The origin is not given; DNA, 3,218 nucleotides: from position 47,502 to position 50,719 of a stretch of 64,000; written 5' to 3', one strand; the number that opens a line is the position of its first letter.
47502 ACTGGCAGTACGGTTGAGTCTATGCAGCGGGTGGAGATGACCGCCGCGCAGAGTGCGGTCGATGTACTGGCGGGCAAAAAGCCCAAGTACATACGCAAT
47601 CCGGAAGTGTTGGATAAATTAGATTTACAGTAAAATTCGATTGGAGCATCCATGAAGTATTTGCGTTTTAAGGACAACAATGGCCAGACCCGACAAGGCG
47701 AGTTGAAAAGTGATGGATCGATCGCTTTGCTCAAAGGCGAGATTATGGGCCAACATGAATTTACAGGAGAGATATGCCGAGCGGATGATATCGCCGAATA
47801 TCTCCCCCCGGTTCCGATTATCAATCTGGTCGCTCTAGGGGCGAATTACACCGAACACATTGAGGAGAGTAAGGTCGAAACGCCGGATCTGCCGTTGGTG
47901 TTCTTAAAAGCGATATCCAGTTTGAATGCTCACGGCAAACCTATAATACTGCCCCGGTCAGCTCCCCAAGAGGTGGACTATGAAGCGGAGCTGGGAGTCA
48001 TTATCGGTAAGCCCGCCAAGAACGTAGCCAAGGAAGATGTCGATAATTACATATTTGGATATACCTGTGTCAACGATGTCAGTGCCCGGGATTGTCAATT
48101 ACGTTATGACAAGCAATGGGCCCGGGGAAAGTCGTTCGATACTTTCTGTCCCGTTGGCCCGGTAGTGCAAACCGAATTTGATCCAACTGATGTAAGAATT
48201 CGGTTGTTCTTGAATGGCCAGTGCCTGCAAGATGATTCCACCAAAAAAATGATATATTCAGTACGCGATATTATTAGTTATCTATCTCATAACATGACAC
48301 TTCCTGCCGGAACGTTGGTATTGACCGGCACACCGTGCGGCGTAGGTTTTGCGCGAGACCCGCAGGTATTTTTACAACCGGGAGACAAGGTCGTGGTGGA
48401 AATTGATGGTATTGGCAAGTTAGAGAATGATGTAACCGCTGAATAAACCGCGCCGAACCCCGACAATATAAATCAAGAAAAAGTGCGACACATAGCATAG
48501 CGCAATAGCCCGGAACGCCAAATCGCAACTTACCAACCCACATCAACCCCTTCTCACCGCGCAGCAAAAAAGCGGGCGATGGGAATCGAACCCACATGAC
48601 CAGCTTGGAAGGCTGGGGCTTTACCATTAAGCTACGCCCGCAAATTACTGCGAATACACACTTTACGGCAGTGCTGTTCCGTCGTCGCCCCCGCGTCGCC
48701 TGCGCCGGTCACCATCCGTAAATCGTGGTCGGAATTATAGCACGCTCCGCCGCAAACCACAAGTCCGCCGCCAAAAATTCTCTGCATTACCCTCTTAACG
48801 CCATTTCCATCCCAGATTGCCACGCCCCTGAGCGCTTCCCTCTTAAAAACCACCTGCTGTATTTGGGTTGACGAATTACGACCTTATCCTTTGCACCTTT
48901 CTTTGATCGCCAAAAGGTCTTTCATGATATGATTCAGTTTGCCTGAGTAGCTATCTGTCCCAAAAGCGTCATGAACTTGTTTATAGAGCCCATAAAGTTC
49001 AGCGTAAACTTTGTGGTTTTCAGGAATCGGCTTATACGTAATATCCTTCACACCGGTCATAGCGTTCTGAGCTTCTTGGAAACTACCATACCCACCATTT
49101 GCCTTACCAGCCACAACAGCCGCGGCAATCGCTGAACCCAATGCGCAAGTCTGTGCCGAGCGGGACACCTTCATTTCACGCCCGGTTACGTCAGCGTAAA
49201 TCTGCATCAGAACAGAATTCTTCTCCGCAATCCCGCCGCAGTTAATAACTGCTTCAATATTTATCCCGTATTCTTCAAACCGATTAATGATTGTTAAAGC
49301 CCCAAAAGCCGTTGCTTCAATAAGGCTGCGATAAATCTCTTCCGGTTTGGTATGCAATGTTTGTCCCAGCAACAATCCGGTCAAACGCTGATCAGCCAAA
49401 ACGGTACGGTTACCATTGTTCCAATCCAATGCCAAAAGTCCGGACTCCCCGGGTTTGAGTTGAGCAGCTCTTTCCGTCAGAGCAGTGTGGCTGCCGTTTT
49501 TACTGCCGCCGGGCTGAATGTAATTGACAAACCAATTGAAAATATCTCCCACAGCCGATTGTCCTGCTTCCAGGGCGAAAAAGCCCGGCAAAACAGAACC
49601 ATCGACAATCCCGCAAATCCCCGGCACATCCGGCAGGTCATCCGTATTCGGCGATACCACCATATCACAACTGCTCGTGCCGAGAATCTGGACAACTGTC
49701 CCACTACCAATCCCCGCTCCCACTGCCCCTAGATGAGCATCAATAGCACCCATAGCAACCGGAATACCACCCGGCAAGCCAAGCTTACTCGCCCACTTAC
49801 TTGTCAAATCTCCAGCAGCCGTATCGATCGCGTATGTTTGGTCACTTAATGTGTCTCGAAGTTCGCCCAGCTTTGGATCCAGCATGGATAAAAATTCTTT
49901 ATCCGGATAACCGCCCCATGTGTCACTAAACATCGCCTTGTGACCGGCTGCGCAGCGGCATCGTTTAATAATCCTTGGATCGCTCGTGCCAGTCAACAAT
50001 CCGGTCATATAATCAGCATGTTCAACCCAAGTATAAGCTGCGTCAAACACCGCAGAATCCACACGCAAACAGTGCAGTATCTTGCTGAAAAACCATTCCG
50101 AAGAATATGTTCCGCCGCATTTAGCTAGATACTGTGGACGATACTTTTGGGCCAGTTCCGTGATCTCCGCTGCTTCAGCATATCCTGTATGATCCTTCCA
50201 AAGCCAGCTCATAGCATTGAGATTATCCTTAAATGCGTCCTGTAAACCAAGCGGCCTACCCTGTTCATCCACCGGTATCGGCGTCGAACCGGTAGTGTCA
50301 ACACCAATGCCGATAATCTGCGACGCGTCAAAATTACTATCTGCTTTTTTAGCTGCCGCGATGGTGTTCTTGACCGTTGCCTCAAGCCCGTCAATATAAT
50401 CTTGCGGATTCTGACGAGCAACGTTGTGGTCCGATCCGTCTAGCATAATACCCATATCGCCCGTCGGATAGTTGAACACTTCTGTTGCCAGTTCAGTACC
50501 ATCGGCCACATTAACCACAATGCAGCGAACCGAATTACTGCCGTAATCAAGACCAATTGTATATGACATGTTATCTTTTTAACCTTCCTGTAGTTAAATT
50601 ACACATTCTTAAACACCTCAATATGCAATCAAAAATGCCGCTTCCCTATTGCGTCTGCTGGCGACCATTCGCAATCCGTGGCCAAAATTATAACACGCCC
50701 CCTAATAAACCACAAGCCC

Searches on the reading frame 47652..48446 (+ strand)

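Call 3: search_protein_families(library=pfam, proteins=[window:47652-48446:+])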
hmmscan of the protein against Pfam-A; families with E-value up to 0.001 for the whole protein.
window:47652-48446:+ (264 aa): 2 families
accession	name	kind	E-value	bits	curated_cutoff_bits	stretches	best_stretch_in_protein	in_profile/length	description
PF01557.24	FAA_hydrolase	-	4.9e-70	236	23.9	1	60-261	3-213/214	Fumarylacetoacetate (FAA) hydrolase C-terminal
PF10370.14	Rv2993c-like_N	-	6.4e-06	27.4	21.3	1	1-47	1-45/50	Rv2993c-like, N-terminal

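Call 4: search_protein_families(library=ncbifam, proteins=[window:47652-48446:+])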
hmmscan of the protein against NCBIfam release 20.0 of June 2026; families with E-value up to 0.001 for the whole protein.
window:47652-48446:+ (264 aa): 6 families
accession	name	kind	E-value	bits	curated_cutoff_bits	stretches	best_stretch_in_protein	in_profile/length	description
NF053535.1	DhyDRhmHlse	equivalog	5.4e-58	196.5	500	1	54-262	68-279/284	2,4-didehydro-3-deoxy-L-rhamnonate hydrolase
TIGR02303.1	HpaG-C-term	equivalog_domain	1e-51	175.8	276.4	1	38-264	25-245/245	4-hydroxyphenylacetate degradation bifunctional isomerase/decarboxylase, C-terminal subunit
NF011750.0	PRK15203.1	equivalog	1.8e-40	139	811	1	54-263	220-424/429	4-hydroxyphenylacetate degradation bifunctional isomerase/decarboxylase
NF007967.0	PRK10691.1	equivalog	1.4e-35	122.6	201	1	54-252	14-210/219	fumarylacetoacetate hydrolase family protein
NF009399.0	PRK12764.1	equivalog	6.1e-34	117.9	444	1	59-254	24-212/501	fumarylacetoacetate hydrolase family protein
TIGR02305.1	HpaG-N-term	equivalog_domain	6.7e-31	107.4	228.65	1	76-261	28-205/205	4-hydroxyphenylacetate degradation bifunctional isomerase/decarboxylase, N-terminal subunit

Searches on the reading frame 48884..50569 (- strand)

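Call 3: search_protein_families(library=pfam, proteins=[window:48884-50569:-])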
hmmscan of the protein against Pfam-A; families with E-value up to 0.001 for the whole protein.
window:48884-50569:- (561 aa): 2 families
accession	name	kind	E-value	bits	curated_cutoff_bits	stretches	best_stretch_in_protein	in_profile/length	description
PF02782.22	FGGY_C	-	1.5e-38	133.1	27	1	295-485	4-196/198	FGGY family of carbohydrate kinases, C-terminal domain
PF00370.27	FGGY_N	-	1.3e-13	51.5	28.8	1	3-284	1-245/245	FGGY family of carbohydrate kinases, N-terminal domain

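Call 4: search_protein_families(library=ncbifam, proteins=[window:48884-50569:-])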
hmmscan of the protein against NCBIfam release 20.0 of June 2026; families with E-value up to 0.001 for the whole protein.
window:48884-50569:- (561 aa): 10 families
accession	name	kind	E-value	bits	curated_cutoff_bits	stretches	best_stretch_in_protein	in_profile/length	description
NF003154.0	PRK04123.1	equivalog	4.3e-200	666.1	428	1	1-542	3-543/554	ribulokinase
TIGR01234.1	L-ribulokinase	equivalog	1.6e-176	588.2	583.25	1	3-538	2-532/536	ribulokinase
TIGR01315.1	5C_CHO_kinase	subfamily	1.9e-39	135.8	408.7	1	4-533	2-534/541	FGGY family pentulose kinase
TIGR01312.1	XylB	equivalog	1.3e-38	132.8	380.25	1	5-533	1-480/481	xylulokinase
NF008187.0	PRK10939.1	equivalog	2.5e-21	75.9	528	1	237-534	204-501/521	autoinducer-2 kinase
TIGR01314.1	gntK_FGGY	equivalog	4.3e-19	68.4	648.55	1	3-531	1-488/505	gluconokinase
TIGR01311.1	glycerol_kin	equivalog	1.1e-14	53.6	590.35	1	330-502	298-461/496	glycerol kinase GlpK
TIGR02628.1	fuculo_kin_coli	equivalog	4.9e-12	45.5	470.9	1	51-506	37-457/465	L-fuculokinase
NF000756.0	PRK00047.1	subfamily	8.3e-11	40.8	498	1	393-525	358-484/502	glycerol kinase GlpK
NF011601.0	PRK15027.1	equivalog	8.6e-07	27.7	912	1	249-490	206-435/484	xylulokinase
